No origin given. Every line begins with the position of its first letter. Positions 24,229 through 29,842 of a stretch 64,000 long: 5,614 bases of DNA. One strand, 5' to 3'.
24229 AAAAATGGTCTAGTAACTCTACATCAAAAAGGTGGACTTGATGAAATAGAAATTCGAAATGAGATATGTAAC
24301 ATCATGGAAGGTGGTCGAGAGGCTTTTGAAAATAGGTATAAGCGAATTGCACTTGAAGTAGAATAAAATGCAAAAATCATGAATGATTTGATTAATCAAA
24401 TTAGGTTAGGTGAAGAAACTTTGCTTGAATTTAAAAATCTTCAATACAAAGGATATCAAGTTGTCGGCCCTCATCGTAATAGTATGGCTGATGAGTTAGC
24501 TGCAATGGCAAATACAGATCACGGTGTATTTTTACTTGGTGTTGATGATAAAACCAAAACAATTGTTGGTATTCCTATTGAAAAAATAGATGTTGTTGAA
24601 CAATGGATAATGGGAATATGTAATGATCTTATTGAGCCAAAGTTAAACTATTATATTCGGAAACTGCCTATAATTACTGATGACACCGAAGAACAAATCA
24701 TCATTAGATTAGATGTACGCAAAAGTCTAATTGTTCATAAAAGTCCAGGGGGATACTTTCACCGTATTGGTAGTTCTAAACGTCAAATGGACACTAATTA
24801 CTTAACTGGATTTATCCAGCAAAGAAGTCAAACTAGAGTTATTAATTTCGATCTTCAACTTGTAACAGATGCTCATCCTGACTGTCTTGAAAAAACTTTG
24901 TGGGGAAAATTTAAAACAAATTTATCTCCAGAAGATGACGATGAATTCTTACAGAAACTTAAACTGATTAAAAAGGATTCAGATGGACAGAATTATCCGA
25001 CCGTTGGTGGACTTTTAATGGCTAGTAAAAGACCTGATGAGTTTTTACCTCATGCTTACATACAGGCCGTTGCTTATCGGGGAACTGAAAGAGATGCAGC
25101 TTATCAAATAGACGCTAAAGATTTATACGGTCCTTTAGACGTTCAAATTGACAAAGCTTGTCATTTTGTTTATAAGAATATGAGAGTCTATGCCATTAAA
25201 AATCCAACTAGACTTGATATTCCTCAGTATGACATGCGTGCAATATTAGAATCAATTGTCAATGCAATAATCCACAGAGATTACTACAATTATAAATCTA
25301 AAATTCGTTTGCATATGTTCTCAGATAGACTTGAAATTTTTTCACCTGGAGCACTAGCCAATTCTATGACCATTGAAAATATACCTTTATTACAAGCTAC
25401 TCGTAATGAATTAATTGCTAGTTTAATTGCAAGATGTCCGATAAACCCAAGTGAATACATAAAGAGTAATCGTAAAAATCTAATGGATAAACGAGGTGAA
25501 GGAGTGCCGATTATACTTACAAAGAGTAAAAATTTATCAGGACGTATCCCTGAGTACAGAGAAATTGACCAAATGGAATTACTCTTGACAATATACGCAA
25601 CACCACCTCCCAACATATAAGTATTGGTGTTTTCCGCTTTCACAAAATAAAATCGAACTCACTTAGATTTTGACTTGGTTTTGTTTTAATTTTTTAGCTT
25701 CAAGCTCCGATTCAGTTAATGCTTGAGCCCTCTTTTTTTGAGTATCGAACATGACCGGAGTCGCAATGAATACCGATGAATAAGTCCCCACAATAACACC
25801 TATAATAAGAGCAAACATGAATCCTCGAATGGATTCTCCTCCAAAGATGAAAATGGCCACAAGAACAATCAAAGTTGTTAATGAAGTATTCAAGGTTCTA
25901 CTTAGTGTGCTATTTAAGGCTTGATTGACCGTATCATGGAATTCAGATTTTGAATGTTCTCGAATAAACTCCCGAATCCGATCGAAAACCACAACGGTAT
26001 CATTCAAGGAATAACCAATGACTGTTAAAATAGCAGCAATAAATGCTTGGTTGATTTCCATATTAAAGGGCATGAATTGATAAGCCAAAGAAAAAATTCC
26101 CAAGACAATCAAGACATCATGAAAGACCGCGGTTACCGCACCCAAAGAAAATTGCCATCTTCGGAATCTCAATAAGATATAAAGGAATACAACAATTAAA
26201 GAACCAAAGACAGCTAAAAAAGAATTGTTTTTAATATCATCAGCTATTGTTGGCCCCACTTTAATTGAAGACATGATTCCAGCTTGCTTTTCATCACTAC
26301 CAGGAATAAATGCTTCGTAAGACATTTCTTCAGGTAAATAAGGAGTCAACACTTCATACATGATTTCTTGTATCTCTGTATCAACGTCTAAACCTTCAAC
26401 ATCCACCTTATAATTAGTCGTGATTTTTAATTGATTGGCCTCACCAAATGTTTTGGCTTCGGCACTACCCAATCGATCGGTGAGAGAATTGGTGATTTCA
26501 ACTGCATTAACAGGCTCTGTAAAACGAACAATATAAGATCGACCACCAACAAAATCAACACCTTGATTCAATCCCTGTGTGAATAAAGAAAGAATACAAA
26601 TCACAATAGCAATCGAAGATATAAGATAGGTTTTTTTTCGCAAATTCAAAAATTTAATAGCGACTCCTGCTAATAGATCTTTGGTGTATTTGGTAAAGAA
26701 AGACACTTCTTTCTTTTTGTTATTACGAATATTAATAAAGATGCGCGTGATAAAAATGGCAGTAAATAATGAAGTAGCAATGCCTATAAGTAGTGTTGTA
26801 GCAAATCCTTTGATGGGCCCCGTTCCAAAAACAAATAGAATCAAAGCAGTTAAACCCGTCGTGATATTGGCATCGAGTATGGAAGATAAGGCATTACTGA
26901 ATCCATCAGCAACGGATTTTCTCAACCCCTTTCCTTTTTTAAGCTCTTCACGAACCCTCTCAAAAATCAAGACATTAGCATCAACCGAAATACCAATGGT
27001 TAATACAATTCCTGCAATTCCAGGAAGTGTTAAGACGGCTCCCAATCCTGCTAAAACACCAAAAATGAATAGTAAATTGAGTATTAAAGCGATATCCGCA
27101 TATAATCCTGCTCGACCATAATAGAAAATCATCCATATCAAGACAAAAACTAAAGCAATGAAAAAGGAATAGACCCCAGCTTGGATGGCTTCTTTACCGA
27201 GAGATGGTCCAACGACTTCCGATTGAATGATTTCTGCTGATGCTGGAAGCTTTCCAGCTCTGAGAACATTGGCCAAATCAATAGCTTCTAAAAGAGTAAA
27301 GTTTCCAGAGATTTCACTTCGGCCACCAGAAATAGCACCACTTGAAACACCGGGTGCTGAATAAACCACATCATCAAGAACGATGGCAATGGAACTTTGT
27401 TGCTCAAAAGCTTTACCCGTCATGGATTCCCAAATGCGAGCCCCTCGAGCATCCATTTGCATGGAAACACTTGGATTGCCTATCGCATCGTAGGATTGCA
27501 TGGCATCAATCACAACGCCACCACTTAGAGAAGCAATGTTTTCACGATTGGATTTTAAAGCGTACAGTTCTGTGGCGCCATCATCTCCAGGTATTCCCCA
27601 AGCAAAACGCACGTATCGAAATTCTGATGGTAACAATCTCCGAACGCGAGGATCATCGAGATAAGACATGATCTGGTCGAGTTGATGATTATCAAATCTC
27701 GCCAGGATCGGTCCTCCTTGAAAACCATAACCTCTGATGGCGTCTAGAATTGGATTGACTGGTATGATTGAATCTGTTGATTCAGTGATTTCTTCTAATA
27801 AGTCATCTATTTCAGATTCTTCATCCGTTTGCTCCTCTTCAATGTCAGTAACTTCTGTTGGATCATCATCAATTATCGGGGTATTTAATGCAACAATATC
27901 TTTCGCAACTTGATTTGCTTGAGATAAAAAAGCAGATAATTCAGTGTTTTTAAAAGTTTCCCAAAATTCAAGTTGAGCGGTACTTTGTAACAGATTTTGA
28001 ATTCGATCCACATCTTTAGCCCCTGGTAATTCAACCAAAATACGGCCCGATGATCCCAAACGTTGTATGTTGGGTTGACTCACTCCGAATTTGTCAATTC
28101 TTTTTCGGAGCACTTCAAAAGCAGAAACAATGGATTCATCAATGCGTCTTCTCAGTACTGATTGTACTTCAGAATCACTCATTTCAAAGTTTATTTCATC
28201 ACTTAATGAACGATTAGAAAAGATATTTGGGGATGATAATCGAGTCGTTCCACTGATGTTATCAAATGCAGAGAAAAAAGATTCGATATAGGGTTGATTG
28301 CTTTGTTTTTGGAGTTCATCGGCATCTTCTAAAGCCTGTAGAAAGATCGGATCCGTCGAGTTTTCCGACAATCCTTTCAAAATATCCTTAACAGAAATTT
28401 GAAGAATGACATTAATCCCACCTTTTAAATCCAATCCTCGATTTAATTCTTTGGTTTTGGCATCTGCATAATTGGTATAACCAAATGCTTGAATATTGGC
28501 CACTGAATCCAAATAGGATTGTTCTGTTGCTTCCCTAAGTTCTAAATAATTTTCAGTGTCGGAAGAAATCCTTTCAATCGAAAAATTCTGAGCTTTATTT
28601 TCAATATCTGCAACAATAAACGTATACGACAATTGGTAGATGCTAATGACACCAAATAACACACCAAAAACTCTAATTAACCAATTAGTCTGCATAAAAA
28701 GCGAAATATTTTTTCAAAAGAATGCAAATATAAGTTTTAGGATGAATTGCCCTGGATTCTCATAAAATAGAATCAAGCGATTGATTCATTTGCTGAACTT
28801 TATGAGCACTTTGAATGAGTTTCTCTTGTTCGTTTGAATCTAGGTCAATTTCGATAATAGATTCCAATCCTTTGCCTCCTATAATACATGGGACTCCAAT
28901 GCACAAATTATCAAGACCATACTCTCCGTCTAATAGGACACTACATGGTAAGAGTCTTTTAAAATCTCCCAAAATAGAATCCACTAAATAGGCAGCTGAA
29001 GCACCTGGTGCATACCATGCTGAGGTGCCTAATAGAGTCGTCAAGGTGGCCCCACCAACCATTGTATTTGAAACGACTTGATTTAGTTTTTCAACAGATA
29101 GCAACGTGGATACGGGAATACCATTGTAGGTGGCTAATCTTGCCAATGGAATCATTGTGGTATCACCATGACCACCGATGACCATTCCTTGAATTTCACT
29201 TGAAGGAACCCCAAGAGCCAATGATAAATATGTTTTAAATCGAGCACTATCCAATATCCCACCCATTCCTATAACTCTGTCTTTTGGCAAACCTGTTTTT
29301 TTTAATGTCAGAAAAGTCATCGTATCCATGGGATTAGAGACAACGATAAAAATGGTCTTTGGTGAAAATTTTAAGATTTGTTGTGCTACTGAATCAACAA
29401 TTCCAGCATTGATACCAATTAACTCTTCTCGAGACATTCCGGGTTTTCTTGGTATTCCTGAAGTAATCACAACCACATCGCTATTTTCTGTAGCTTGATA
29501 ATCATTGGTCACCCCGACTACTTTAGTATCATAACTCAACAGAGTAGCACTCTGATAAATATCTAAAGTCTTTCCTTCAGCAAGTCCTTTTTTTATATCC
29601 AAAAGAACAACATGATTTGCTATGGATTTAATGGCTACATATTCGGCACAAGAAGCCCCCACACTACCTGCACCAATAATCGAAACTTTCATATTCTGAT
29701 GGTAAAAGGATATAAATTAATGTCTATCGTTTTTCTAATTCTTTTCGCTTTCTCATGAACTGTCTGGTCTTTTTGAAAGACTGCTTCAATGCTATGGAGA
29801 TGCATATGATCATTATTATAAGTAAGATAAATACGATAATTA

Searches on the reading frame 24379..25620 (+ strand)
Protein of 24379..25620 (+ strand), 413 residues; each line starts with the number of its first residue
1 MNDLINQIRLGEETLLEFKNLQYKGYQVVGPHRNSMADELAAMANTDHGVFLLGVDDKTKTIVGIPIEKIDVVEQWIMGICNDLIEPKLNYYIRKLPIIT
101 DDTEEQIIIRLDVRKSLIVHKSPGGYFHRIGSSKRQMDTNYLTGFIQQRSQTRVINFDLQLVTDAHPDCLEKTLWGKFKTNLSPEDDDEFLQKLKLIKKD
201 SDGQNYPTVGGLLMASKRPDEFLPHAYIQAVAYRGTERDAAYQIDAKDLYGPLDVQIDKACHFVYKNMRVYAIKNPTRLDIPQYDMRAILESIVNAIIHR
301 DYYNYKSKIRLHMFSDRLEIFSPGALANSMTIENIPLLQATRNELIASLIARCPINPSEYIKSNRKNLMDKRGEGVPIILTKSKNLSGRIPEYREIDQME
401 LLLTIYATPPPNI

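Call 18: search_protein_families(library=pfam, proteins=[window:24379-25620:+], max_evalue=0.001)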
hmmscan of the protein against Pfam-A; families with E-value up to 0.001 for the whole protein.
window:24379-25620:+ (413 aa): 2 families
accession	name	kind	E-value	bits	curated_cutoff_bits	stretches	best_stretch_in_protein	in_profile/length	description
PF13749.12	HATPase_c_4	-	2.1e-17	63.3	26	1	307-397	2-82/89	Putative ATP-dependent DNA helicase recG C-terminal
PF04326.19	SLFN_AlbA_2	-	4.1e-14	53.6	25.3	1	13-138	2-118/118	Schlafen, AlbA_2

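Call 64: search_protein_families(library=padloc, proteins=[window:24379-25620:+], max_evalue=0.00001)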
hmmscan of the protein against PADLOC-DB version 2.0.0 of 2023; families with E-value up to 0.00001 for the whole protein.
window:24379-25620:+ (413 aa): 3 families
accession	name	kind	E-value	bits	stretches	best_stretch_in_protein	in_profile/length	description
PDLC02402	Aga_SIR2-PNTD1-PNTD2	-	1.9e-16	57.4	1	189-346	354-505/876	Class I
PDLC02394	pAgo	-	1.8e-14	50.5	1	41-329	62-360/1121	-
PDLC02418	Aga_SIR2-Kinase-PNTD1-PNTD2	-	2.4e-11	40.6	1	189-392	212-426/756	Class I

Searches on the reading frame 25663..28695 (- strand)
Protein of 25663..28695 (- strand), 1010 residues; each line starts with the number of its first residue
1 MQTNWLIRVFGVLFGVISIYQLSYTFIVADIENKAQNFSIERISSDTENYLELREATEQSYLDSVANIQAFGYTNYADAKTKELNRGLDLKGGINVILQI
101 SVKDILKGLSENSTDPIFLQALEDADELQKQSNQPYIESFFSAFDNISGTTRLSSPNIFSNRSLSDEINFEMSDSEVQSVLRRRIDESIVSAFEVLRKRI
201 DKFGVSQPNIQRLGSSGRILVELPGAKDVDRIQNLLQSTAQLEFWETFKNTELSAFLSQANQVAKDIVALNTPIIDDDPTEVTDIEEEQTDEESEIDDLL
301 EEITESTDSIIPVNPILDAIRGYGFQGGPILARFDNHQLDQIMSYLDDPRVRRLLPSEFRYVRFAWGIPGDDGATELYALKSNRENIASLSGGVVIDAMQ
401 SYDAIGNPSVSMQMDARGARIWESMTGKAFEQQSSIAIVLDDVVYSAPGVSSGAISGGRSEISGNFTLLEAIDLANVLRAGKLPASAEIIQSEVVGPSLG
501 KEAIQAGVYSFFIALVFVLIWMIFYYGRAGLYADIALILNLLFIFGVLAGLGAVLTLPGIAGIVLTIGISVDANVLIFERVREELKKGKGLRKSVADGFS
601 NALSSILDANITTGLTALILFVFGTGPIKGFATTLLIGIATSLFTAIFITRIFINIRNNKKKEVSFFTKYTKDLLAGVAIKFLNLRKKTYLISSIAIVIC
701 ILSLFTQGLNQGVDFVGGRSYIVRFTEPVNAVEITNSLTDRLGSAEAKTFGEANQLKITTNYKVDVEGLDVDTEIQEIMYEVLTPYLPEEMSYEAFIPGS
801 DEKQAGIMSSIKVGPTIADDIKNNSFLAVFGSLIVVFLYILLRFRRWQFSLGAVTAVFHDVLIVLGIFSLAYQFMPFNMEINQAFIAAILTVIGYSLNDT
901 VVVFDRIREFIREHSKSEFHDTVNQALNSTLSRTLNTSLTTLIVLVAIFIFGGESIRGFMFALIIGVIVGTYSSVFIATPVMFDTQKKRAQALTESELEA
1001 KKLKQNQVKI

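Call 18: search_protein_families(library=pfam, proteins=[window:25663-28695:-], max_evalue=0.001)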
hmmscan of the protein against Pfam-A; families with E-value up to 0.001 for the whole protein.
window:25663-28695:- (1010 aa): 6 families
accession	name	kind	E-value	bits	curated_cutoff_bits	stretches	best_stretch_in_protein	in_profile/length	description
PF02355.23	SecD_SecF_C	-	1.6e-86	289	20.5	2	804-987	12-188/189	Protein export membrane protein SecD/SecF, C-terminal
PF22599.2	SecDF_P1_head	-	1.2e-21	77.1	27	1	388-485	19-114/114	SecDF, P1 head subdomain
PF21760.3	SecD_1st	-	3.5e-19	68.4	27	1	192-246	4-57/60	Protein translocase subunit SecDF, P1 domain, N-terminal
PF07549.19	Sec_GG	-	4e-12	45.7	20.3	1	703-729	2-28/28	SecD/SecF GG Motif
PF00873.25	ACR_tran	-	2.8e-06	25.8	28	1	503-701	329-542/1021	AcrB/AcrD/AcrF family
PF03176.21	MMPL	-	1.9e-05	24.3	20.5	1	540-646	186-291/333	MMPL family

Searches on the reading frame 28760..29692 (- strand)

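Call 18: search_protein_families(library=pfam, proteins=[window:28760-29692:-], max_evalue=0.001)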
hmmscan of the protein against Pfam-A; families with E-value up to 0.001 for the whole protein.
window:28760-29692:- (310 aa): 4 families
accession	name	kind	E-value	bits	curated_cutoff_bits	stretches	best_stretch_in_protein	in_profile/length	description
PF00056.29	Ldh_1_N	-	6.3e-41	140.2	27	1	1-142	1-141/141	lactate/malate dehydrogenase, NAD binding domain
PF02866.23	Ldh_1_C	-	2.4e-22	80.2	22.6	1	147-299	3-163/174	lactate/malate dehydrogenase, alpha/beta C-terminal domain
PF03721.20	UDPG_MGDP_dh_N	-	8.4e-05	22.7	27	1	1-117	1-118/187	UDP-glucose/GDP-mannose dehydrogenase family, NAD binding domain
PF02056.22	Glyco_hydro_4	-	0.00022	21.3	23.2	0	101-142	126-165/183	Family 4 glycosyl hydrolase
